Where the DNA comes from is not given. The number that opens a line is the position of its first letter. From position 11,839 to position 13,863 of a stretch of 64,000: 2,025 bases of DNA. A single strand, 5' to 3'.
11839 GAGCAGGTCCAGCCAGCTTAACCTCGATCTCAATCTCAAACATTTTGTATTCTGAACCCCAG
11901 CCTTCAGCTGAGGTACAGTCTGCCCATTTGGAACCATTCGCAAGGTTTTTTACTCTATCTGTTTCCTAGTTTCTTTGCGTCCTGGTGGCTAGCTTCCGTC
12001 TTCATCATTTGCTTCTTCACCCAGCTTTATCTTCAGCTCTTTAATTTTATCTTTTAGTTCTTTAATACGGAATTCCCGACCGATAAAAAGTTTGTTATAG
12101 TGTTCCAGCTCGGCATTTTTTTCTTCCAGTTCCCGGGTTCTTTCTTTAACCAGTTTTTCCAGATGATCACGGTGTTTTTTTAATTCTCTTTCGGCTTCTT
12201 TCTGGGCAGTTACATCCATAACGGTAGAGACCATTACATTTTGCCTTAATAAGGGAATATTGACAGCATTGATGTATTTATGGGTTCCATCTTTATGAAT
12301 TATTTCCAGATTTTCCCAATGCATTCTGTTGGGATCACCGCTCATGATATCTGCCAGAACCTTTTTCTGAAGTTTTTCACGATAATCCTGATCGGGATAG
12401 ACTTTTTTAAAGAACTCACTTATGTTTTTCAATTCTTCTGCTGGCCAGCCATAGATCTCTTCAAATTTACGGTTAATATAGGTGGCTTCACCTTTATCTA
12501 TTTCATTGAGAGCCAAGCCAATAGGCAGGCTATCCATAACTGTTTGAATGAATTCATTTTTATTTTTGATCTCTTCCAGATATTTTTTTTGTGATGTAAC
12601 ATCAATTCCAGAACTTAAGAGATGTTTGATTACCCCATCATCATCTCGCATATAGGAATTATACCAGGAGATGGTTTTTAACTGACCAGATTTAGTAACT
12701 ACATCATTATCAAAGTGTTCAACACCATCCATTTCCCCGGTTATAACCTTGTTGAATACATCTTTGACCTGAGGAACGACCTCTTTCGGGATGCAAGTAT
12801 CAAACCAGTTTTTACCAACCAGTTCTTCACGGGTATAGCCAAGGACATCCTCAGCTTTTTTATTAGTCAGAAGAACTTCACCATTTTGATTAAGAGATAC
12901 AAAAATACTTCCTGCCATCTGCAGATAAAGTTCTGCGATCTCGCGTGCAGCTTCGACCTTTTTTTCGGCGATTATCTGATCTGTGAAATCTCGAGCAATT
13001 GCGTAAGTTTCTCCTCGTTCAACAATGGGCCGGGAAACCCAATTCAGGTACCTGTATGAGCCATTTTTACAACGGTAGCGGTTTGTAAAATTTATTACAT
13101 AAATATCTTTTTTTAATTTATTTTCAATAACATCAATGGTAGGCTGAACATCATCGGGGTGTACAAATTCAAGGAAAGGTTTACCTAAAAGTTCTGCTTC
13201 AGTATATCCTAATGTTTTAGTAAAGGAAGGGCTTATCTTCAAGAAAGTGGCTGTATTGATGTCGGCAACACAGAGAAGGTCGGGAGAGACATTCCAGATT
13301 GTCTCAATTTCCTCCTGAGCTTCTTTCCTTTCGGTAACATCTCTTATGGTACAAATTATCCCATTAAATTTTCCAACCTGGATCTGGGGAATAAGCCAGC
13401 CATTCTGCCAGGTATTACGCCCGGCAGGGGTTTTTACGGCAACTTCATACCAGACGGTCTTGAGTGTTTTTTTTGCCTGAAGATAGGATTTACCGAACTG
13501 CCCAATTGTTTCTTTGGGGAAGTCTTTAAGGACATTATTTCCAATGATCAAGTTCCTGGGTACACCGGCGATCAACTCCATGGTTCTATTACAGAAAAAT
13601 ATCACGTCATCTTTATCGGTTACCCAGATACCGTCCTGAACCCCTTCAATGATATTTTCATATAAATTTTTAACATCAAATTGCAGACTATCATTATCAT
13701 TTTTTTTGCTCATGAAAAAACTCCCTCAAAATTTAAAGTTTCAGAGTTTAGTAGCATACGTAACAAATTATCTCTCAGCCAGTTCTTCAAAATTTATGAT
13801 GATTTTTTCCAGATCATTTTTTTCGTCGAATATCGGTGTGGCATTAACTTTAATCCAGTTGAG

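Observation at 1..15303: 15-kb single-strand sensory supercluster: ~25 PAS domains in five proteins, one kinase, no receiver or effector domain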

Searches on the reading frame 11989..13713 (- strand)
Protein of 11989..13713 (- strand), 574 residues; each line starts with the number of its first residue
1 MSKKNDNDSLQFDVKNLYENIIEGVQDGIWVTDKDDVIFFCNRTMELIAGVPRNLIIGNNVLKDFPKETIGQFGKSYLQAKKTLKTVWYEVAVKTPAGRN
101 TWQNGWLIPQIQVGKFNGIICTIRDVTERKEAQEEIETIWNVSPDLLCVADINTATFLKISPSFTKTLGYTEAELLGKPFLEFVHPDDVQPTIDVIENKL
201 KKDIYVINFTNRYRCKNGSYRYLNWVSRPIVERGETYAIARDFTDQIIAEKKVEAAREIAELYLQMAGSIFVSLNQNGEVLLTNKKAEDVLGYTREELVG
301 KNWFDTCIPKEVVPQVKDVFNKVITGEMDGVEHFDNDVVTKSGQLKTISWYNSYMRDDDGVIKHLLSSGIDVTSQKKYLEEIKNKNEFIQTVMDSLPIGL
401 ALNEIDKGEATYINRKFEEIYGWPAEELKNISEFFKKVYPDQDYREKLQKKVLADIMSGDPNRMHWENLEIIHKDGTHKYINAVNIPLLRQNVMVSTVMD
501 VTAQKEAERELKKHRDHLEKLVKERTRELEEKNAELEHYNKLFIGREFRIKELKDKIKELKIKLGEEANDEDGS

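Call 3: search_protein_families(library=pfam, proteins=[window:11989-13713:-], max_evalue=0.01)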
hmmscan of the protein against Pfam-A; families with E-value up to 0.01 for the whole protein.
window:11989-13713:- (574 aa): 8 families
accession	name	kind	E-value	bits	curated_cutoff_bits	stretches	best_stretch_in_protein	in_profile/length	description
PF00989.32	PAS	-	6.4e-36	123.2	22.6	4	17-126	2-113/113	PAS fold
PF08447.18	PAS_3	-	4.5e-34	117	25.6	3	158-237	2-83/89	PAS fold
PF13426.13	PAS_9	-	1.1e-32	112.8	27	3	270-373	4-102/103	PAS domain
PF08448.16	PAS_4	-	3.9e-24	85.4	23.1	3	271-376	8-109/110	PAS fold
PF13188.13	PAS_8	-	2.2e-21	75.4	21.8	2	16-58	1-40/65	PAS domain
PF12860.13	PAS_7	-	4.9e-09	36.8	27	0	23-134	2-115/115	PAS fold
PF24820.1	Diguanyl_cycl_sensor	-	0.00017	21.9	28.1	0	267-320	6-57/109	Diguanylate cyclase-like sensor domain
PF14598.12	PAS_11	-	0.00022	21.6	25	0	277-327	11-60/109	PAS domain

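Call 47: find_encoding_contigs(protein=window:11989-13713:-, flank=10000, max_places=4)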
Protein window:11989-13713:- (574 aa): no gene with exactly this product is on record in the collection.

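Call 78: search_protein_families(library=ncbifam, proteins=[window:11989-13713:-], max_evalue=0.01)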
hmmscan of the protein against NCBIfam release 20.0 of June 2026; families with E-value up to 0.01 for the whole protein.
window:11989-13713:- (574 aa): 24 families
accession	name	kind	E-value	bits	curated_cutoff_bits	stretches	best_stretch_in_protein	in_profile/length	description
TIGR00229.1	sensory_box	domain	4.1e-65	217.6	22.9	4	138-251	9-124/126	PAS domain S-box protein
NF047874.1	MASE3_PAS_HK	subfamily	3e-18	66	560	2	14-135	263-384/655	MASE3 domain-containing sensor histidine kinase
NF053781.1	cdiGMPphdstlr2612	equivalog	1.1e-17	63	1600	2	35-312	479-769/1268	Tlr1612 family c-di-GMP phosphodiesterase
NF007298.0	PRK09776.1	equivalog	2.5e-17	62.1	1135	2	275-516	319-555/1111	diguanylate cyclase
NF008468.0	PRK11360.1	equivalog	4.5e-15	55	646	2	13-137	265-388/616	two-component system sensor histidine kinase AtoS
NF046044.1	PnpS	equivalog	2.2e-14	53.3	400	1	15-144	54-179/390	two-component system histidine kinase PnpS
NF008302.0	PRK11091.1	equivalog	5.2e-13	48.1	838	2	16-138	155-278/779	aerobic respiration two-component sensor histidine kinase ArcB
NF041552.1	TF_PrdR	equivalog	2.4e-12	46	795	2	13-138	131-246/577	sigma-54 dependent transcriptional regulator PrdR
NF008467.0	PRK11359.1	equivalog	1.4e-11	43.1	857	1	272-506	26-253/800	oxygen-sensing cyclic-di-GMP phosphodiesterase DosP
NF041831.1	NO_HK_NahK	exception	7.3e-11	40.8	1500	1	370-553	304-483/854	hybrid sensor histidine kinase/response regulator NahK/ErcS'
NF007474.0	PRK10060.1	equivalog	1.6e-08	33.2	782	1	250-383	103-234/663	cyclic di-GMP phosphodiesterase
NF052573.1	HisKinEspAMyxo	equivalog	4.5e-08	31.6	1400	0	114-201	231-320/755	serine histidine kinase EspA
NF045911.1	TCSHisKinNblS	equivalog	4.8e-08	31.8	1000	1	18-158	268-410/621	two-component system sensor histidine kinase NblS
NF041777.1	sens_FixL_Rhizob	equivalog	7.5e-08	31.5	850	1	279-433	17-170/485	sensor protein FixL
NF045595.1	HK_scytonemin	equivalog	3.3e-07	29.1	865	1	252-526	149-416/637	scytonemin biosynthesis sensor histidine kinase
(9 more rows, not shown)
